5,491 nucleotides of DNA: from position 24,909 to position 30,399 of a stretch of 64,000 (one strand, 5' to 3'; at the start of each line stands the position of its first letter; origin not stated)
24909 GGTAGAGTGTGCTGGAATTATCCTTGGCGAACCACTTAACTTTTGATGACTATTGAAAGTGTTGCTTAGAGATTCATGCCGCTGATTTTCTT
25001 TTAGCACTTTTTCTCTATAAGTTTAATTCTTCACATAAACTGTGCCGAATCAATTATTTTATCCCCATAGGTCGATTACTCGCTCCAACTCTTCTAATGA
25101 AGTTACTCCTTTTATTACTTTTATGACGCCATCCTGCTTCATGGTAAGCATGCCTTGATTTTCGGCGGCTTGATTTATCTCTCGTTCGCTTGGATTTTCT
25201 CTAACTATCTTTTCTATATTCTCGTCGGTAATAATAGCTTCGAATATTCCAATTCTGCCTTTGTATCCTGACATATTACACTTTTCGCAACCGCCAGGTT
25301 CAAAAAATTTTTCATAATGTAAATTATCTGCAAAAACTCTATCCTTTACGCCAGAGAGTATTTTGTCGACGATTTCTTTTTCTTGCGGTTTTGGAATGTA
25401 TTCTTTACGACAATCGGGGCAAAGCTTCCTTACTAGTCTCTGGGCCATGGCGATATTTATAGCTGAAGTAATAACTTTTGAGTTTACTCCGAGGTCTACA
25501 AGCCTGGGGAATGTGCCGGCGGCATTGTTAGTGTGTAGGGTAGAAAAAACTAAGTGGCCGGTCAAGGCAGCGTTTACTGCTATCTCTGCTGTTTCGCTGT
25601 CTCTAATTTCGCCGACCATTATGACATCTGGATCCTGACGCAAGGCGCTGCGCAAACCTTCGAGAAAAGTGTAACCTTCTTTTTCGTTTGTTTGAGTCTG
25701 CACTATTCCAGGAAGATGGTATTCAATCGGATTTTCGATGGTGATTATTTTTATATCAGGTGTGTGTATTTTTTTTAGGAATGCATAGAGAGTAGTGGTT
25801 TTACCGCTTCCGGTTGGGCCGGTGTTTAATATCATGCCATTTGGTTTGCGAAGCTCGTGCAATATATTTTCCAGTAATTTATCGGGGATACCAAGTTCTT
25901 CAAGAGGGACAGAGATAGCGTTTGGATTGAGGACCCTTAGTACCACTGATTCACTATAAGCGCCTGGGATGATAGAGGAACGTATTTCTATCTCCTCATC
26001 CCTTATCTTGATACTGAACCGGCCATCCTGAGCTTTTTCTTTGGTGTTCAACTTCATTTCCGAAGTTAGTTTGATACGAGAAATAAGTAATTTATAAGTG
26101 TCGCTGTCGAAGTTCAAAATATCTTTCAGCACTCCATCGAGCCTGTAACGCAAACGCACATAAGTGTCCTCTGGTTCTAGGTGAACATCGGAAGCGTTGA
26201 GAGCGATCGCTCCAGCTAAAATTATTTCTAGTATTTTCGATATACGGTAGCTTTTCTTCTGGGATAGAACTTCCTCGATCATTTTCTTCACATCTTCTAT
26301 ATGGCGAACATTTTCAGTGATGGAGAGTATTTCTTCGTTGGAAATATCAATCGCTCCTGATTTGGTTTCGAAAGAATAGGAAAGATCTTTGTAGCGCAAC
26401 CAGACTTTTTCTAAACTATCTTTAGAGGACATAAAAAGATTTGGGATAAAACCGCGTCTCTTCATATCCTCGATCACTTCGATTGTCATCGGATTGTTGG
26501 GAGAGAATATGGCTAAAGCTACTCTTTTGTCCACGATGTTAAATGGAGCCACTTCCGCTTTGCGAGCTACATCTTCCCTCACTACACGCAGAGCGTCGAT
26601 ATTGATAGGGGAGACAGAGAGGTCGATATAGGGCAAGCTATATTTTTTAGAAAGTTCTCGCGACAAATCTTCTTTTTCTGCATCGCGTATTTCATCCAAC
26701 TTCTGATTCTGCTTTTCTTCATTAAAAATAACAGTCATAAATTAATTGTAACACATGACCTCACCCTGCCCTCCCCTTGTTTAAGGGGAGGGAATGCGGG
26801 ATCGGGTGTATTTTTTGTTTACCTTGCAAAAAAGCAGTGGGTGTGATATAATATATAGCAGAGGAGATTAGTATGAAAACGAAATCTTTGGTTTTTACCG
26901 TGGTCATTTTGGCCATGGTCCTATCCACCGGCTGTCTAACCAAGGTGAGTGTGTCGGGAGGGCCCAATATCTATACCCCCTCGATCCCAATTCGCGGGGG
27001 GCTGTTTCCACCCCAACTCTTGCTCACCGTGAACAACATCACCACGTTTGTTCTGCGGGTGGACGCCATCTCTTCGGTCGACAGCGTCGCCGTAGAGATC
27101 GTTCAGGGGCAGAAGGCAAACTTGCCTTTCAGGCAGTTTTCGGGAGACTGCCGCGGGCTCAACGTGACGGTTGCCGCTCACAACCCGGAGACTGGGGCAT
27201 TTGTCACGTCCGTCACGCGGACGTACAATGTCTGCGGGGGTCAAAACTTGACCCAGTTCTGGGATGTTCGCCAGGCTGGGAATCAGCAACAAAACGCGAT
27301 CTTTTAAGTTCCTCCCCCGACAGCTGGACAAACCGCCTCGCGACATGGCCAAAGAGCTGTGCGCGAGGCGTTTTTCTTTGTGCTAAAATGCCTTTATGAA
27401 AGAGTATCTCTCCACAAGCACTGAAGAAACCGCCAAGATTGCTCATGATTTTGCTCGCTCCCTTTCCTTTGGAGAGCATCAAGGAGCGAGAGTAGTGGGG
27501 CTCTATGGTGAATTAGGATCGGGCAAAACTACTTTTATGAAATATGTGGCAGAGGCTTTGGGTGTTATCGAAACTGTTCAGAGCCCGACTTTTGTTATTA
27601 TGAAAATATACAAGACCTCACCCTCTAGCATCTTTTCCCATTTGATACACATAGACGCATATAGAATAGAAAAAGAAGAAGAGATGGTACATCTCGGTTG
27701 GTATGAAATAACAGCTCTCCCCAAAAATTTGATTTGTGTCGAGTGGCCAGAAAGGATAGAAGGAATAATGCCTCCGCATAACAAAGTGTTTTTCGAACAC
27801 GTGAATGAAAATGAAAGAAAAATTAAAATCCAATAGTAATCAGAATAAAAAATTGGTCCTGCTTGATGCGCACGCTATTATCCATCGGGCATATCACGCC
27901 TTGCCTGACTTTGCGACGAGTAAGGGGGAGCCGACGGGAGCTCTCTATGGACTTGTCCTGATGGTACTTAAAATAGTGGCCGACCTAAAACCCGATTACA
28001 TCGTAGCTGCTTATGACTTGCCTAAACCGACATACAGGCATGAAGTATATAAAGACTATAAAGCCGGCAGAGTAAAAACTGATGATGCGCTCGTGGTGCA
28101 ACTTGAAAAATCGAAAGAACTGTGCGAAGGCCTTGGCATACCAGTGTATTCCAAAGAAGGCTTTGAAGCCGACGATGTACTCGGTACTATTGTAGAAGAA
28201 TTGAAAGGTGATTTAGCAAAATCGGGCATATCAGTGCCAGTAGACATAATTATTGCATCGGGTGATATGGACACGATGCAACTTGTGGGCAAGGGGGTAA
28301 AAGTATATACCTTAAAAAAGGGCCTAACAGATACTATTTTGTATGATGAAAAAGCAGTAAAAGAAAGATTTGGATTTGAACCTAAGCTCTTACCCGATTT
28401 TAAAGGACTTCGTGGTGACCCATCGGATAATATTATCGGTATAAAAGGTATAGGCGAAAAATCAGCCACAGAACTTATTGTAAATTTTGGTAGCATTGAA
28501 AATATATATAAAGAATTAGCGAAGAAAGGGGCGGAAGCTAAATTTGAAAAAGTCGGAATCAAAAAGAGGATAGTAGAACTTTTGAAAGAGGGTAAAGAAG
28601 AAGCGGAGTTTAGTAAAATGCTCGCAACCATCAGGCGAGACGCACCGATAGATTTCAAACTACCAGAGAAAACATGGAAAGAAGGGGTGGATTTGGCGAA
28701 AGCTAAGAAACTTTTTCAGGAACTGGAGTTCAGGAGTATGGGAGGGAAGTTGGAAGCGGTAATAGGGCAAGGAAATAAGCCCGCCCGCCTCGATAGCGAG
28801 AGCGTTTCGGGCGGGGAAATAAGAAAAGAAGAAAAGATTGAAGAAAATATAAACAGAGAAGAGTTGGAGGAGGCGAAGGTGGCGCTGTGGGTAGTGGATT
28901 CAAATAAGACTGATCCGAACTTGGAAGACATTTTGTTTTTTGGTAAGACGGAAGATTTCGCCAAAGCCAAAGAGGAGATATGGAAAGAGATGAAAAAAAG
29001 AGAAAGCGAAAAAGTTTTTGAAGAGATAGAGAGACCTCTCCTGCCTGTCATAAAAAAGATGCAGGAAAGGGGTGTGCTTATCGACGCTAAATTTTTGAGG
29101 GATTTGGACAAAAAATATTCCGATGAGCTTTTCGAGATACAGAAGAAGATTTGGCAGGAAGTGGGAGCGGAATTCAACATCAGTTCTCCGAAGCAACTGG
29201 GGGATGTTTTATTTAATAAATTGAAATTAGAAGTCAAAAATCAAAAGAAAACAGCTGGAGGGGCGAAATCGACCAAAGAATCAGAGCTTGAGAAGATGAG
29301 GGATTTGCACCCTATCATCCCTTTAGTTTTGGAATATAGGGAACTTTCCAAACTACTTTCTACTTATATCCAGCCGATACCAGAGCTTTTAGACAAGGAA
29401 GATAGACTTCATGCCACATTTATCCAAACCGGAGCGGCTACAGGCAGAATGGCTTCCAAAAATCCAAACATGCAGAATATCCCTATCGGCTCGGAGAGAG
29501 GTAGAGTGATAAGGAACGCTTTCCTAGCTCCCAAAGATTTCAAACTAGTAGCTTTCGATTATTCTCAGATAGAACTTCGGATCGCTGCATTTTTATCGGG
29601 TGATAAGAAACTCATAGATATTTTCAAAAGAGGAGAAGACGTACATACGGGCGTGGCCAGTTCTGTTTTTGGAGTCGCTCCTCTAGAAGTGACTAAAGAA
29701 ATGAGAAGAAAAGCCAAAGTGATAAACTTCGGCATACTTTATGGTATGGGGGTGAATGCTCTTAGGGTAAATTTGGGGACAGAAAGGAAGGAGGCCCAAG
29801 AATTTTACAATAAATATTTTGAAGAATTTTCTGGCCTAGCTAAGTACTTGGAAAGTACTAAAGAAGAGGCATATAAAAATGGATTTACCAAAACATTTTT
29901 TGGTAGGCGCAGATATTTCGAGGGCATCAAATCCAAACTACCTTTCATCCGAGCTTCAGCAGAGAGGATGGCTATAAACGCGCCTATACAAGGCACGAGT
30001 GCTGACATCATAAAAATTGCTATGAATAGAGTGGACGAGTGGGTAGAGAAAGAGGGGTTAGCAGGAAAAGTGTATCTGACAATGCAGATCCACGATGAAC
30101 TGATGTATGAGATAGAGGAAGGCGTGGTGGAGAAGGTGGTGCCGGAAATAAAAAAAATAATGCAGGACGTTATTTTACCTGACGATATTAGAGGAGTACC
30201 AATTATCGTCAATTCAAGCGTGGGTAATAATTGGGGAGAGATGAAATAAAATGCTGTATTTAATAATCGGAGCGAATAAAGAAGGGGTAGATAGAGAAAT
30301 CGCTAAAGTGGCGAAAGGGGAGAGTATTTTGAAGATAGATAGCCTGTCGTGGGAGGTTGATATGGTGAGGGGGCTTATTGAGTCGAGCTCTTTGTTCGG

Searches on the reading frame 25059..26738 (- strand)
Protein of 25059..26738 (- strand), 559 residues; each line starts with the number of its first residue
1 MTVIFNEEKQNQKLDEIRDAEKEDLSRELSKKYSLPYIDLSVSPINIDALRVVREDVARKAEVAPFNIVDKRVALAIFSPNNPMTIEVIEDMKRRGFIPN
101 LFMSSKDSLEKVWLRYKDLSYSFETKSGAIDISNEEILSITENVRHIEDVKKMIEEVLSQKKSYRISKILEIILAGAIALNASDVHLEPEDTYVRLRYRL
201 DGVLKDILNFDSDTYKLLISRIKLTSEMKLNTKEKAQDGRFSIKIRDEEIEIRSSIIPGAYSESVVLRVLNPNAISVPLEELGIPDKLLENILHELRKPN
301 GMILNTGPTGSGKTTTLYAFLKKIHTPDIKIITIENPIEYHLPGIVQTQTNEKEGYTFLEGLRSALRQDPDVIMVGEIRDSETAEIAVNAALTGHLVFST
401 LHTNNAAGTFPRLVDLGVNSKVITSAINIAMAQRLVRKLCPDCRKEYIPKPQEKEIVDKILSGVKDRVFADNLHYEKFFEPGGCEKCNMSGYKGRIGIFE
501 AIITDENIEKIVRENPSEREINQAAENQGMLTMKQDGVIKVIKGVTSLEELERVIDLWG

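Call 9: search_protein_families(library=pfam, proteins=[window:25059-26738:-], max_evalue=0.001)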
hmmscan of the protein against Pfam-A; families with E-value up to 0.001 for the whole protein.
window:25059-26738:- (559 aa): 3 families
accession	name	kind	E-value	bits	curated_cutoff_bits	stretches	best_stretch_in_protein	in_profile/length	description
PF00437.27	T2SSE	-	8.5e-121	403.5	24.9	1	161-553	3-370/370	Type II/IV secretion system protein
PF05157.20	MshEN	-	5.8e-07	29.8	23.1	1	33-112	1-79/90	MshEN domain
PF25199.1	nSTAND_NTPase5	-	0.00012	22.4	34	1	282-343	22-85/145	Novel STAND NTPase 5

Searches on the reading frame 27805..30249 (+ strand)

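Call 9: search_protein_families(library=pfam, proteins=[window:27805-30249:+], max_evalue=0.001)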
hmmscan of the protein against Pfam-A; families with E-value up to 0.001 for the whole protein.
window:27805-30249:+ (814 aa): 3 families
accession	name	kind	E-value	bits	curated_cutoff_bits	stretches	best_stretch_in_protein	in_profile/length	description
PF00476.26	DNA_pol_A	-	2.9e-135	451.5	34.3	1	430-812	3-381/381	DNA polymerase family A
PF02739.22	5_3_exonuc_N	-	2.3e-45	154.7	34.3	1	16-190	1-164/164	5'-3' exonuclease, N-terminal resolvase-like domain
PF01367.25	5_3_exonuc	-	3e-25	89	40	1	192-292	2-92/97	5'-3' exonuclease, C-terminal SAM fold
